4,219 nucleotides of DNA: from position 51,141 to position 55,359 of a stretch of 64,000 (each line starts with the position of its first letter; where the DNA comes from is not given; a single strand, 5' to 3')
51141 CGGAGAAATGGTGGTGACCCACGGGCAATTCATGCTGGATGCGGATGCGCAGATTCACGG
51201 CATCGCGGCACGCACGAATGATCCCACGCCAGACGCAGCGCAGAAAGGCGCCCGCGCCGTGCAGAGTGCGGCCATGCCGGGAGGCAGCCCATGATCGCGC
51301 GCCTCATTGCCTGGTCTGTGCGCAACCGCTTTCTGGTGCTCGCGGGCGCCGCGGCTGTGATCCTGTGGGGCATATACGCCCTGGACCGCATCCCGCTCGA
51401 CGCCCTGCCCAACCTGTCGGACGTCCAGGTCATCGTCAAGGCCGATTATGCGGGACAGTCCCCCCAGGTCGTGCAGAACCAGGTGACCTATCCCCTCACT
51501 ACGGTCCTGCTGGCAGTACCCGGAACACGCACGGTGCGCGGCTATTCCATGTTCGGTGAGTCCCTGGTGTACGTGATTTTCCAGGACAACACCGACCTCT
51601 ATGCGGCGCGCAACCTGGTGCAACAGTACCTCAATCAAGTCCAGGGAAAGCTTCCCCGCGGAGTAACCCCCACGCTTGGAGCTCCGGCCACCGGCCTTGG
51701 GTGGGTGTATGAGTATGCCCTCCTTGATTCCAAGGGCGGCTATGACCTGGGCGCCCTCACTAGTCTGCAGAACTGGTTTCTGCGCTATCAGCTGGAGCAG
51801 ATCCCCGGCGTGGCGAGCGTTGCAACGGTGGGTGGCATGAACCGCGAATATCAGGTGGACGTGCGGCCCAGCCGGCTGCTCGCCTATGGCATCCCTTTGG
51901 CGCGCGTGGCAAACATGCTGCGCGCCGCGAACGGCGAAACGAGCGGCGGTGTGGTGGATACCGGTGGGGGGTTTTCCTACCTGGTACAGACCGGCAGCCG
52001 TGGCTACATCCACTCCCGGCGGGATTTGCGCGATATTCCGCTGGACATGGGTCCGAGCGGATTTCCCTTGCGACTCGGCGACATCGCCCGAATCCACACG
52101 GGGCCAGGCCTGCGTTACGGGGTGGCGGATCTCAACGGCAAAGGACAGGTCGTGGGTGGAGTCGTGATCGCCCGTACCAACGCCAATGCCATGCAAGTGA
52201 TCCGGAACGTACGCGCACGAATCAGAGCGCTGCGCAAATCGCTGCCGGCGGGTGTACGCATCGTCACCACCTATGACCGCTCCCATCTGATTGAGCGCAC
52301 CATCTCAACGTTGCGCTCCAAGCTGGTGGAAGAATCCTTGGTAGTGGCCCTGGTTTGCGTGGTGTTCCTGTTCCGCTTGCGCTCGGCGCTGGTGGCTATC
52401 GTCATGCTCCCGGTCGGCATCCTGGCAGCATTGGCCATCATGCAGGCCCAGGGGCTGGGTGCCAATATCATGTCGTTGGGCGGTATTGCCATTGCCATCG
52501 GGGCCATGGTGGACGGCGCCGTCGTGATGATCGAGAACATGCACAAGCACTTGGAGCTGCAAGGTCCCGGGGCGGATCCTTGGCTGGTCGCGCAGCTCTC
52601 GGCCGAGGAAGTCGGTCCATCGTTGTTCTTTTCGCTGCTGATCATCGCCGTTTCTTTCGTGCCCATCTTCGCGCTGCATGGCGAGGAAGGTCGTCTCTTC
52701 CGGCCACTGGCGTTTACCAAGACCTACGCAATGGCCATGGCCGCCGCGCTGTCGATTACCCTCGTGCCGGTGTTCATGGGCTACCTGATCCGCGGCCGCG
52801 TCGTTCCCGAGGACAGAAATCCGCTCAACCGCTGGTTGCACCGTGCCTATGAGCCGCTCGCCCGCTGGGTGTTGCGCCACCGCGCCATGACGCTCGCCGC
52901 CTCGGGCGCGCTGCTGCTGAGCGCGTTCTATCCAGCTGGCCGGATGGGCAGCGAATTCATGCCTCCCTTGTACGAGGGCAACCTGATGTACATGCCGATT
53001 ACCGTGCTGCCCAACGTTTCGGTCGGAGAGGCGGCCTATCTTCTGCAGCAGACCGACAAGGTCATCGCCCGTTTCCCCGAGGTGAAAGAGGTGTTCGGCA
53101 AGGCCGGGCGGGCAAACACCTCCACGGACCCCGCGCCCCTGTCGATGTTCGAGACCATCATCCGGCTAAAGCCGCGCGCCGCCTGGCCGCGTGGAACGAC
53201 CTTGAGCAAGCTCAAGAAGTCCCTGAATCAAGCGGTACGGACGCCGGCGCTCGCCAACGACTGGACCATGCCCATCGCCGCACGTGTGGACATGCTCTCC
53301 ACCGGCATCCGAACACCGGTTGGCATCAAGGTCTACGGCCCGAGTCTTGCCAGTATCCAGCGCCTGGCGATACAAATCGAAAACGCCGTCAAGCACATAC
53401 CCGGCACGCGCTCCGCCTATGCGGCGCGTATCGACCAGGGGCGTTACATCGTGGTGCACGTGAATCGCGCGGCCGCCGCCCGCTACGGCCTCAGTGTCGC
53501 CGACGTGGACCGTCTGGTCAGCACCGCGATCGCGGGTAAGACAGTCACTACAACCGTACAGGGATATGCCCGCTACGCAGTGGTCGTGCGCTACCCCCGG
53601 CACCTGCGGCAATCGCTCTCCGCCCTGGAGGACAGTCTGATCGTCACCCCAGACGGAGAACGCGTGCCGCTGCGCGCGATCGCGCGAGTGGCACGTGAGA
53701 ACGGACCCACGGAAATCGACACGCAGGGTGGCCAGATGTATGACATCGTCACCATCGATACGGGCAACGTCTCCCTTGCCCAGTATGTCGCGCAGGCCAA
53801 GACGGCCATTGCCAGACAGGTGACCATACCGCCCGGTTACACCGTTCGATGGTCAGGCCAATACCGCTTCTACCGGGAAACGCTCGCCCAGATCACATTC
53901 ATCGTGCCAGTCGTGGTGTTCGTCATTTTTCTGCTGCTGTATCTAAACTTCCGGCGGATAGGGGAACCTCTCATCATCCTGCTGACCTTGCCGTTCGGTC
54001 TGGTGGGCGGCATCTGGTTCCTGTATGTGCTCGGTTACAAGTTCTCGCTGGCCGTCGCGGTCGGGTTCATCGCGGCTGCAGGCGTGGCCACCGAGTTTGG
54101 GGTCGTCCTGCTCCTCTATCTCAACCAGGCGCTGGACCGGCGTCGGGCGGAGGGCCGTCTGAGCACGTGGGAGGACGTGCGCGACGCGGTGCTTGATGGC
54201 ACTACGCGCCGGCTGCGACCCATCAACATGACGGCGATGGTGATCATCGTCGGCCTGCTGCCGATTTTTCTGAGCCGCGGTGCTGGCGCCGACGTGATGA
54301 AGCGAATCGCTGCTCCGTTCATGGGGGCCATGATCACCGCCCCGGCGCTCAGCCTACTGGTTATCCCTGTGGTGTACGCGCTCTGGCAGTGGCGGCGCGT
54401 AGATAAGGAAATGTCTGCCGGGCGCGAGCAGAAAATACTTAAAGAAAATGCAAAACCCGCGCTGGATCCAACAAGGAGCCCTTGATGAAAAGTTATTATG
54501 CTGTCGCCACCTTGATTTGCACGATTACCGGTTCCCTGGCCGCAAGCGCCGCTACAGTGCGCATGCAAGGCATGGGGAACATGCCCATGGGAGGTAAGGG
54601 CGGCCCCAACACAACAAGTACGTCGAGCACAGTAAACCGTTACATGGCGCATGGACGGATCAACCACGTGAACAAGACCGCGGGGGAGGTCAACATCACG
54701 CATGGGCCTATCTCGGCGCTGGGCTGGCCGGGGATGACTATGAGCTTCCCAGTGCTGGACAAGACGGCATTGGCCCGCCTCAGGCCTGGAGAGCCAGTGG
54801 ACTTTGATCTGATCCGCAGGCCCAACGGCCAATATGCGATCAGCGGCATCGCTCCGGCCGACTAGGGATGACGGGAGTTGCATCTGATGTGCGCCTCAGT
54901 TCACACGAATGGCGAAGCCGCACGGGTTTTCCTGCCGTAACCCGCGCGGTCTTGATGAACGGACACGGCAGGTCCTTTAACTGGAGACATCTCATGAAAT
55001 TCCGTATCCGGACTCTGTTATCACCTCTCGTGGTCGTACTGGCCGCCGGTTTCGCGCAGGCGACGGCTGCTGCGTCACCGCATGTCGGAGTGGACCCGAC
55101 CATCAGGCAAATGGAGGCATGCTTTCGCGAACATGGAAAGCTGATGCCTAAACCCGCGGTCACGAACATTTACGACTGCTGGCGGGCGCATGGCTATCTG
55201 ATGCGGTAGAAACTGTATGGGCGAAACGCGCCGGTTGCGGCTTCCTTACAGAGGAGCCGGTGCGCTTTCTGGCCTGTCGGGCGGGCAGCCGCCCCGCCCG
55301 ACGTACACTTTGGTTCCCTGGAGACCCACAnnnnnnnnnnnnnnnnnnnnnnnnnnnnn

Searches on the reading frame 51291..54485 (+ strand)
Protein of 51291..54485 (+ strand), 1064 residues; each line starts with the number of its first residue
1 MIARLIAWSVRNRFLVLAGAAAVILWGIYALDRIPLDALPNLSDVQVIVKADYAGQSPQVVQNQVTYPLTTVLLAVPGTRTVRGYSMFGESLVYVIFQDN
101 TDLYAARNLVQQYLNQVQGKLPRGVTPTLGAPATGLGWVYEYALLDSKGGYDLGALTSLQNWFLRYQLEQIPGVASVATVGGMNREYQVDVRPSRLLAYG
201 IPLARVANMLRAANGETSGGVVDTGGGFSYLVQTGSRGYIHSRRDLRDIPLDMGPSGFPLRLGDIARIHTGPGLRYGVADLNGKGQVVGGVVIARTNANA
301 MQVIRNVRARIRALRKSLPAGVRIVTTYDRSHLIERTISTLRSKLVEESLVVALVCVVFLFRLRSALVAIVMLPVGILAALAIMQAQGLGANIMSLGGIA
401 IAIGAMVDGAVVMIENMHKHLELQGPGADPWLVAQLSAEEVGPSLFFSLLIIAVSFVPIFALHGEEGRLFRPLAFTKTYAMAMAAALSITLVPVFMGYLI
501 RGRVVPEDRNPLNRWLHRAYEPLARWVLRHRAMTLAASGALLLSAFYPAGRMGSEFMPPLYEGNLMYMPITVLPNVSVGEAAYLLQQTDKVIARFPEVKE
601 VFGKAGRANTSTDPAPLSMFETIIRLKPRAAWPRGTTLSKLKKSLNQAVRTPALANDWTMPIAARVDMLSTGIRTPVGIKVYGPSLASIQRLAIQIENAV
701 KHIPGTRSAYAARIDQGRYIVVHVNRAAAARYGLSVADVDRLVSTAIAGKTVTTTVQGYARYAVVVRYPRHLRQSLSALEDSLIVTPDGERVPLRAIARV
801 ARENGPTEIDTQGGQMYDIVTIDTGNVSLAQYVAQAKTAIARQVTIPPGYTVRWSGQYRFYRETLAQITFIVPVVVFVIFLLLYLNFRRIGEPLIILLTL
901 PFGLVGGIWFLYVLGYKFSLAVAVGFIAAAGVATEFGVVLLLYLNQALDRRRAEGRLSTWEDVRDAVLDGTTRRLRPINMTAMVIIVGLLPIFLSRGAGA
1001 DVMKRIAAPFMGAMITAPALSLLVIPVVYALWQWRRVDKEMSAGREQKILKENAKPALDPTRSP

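Call 3: search_protein_families(library=pfam, proteins=[window:51291-54485:+], max_evalue=0.01)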
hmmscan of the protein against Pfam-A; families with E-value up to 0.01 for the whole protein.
window:51291-54485:+ (1064 aa): 1 family
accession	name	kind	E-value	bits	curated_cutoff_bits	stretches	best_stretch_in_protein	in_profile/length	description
PF00873.25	ACR_tran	-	1.3e-219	732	28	1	6-1031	2-1019/1021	AcrB/AcrD/AcrF family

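Call 11: list_cluster_members(proteins=[P0001, window:51291-54482:+, P0007])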
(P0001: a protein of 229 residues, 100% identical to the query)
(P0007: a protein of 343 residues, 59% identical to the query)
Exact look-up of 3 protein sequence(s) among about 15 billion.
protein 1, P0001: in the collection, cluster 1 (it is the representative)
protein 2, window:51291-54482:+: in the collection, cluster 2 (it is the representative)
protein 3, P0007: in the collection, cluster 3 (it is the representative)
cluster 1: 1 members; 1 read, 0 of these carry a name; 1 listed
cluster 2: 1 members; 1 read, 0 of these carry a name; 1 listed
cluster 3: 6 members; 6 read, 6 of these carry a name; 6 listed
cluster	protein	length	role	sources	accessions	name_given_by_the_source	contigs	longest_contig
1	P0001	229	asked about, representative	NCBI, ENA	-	-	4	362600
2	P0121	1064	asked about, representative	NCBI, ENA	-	-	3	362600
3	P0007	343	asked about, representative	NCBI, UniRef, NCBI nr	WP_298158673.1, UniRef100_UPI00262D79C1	c-type cytochrome [Ferrovum sp.] | c-type cytochrome n=1 Tax=Ferrovum sp. TaxID=2609467 RepID=UPI00262D79C1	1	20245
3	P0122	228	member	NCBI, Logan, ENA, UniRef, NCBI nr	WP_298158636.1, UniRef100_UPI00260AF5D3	c-type cytochrome [Ferrovum sp.] | c-type cytochrome n=1 Tax=Ferrovum sp. TaxID=2609467 RepID=UPI00260AF5D3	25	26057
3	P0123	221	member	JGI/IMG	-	cytochrome c553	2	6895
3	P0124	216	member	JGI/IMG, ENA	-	cytochrome c553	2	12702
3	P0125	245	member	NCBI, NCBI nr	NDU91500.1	MAG: cytochrome c4 [Ferrovum sp.] | cytochrome c4 [Ferrovum sp.]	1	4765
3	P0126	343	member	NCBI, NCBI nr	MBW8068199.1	MAG: c-type cytochrome [Ferrovum sp.] | c-type cytochrome [Ferrovum sp.]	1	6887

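Call 47: search_protein_families(library=ncbifam, proteins=[window:51291-54485:+], max_evalue=0.01)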
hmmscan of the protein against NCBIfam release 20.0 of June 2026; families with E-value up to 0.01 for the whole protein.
window:51291-54485:+ (1064 aa): 13 families
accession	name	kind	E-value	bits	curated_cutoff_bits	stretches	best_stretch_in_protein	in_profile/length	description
TIGR00914.1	2A0601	subfamily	0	1096.4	701.45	1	1-1042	1-1045/1051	CusA/CzcA family heavy metal efflux RND transporter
NF033617.1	RND_permease_2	subfamily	3.1e-141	472.4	1250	1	20-1031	15-1006/1009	multidrug efflux RND transporter permease subunit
NF000282.2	RND_permease_1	subfamily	9.5e-110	368.1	1250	1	21-1031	16-1026/1029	multidrug efflux RND transporter permease subunit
TIGR00915.1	2A0602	subfamily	6e-93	312.4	940.35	1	21-1033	17-1029/1050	efflux RND transporter permease subunit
NF007905.0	PRK10614.1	equivalog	2.8e-91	306.7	1774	1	20-1036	18-1012/1025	multidrug efflux RND transporter permease subunit MdtC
NF007798.0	PRK10503.1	equivalog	6.7e-77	259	1584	1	21-1033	28-1023/1040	MdtB/MuxB family multidrug efflux RND transporter permease subunit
NF007133.0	PRK09579.1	equivalog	1.1e-73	248.3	1763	2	16-533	14-519/1017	multidrug efflux RND transporter permease subunit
NF007842.1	PRK10555.1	equivalog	5.4e-63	213.2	1854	2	22-525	18-524/1036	multidrug efflux RND transporter permease AcrD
NF007131.0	PRK09577.1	equivalog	1.9e-60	204.7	1768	1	22-1031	18-1021/1045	multidrug efflux RND transporter permease subunit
NF000037.1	RND_perm_OqxB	exception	7.9e-60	202.7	2200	2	23-530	21-531/1050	multidrug efflux RND transporter permease subunit OqxB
NF011706.2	PRK15127.1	equivalog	1.3e-51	175.5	2150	2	20-499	16-496/1049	multidrug efflux RND transporter permease subunit AcrB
TIGR00921.1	2A067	subfamily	1.1e-14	53.4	351.9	2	855-1054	177-369/733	hydrophobe/amphiphile efflux-3 (HAE3) family transporter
TIGR00916.1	2A0604s01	subfamily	0.0062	16.2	148.6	1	349-428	97-173/231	SecD/SecF family protein translocase subunit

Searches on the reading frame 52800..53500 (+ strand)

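Call 48: search_solved_structures(query=window:52800-53500:+, show_alignments=1)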
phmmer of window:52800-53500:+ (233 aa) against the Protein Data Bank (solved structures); distinct sequences matched with E-value up to 0.001: 7.
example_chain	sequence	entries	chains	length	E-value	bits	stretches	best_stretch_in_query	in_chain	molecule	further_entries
3ne5_A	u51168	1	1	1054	8.3e-68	231.7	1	2-233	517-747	Cation efflux system protein cusA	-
3t51_A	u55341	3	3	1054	8.3e-68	231.7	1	2-233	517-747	Cation efflux system protein CusA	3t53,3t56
4dnt_A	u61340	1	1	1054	8.3e-68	231.7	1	2-233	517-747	Cation efflux system protein CusA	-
3k07_A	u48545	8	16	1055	8.3e-68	231.7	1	2-233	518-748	Cation efflux system protein cusA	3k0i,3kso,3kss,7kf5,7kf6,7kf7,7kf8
4dnr_A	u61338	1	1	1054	1.1e-67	231.3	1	2-233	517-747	Cation efflux system protein CusA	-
4dop_A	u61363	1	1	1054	5.9e-67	228.9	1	2-233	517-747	Cation efflux system protein CusA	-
4k0e_A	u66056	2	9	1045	2.1e-19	73.5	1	6-233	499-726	Heavy metal cation tricomponent efflux pump ZneA(CzcA-like)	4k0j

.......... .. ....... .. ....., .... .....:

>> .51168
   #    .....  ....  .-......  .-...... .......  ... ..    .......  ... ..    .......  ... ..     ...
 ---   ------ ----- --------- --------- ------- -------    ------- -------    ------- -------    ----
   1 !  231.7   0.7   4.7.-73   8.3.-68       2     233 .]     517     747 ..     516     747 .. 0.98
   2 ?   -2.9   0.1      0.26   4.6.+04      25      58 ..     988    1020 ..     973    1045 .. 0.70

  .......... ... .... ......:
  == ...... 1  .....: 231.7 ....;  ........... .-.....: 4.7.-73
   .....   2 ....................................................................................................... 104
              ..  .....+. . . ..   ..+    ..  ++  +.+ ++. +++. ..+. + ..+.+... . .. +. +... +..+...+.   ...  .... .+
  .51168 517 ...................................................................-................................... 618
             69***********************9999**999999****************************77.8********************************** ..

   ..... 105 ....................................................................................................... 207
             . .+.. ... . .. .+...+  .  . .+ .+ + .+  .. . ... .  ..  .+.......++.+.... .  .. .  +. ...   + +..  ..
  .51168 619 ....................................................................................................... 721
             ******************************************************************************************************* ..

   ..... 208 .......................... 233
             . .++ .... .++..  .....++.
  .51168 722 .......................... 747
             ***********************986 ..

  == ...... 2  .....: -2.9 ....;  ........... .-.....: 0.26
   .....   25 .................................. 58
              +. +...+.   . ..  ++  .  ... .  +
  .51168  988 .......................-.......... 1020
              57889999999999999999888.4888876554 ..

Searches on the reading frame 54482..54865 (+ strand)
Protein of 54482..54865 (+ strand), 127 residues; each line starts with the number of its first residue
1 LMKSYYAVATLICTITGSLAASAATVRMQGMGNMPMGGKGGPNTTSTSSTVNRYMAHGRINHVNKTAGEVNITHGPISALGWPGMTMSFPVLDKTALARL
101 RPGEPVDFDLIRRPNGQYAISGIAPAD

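Call 3: search_protein_families(library=pfam, proteins=[window:54482-54865:+], max_evalue=0.01)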
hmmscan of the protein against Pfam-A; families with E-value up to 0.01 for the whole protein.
window:54482-54865:+ (127 aa): 1 family
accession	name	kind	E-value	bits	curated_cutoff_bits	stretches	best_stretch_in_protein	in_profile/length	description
PF11604.15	CusF_Ec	-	3.2e-22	78.6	27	1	54-124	2-71/72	Copper binding periplasmic protein CusF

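Call 47: search_protein_families(library=ncbifam, proteins=[window:54482-54865:+], max_evalue=0.01)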
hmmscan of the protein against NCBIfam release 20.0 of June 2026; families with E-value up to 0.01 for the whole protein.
window:54482-54865:+ (127 aa): 1 family
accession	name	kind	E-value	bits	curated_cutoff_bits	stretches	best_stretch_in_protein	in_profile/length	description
NF007348.0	PRK09838.1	subfamily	4.8e-12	46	143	1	43-114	32-103/115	cation efflux system protein CusF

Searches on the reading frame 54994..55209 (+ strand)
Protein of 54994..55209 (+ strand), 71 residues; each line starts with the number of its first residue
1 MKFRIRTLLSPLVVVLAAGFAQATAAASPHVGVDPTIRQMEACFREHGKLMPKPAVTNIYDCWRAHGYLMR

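Call 47: search_protein_families(library=ncbifam, proteins=[window:54994-55209:+], max_evalue=0.01)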
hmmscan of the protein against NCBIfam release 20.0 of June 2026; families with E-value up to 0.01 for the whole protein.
window:54994-55209:+ (71 aa): 0 families
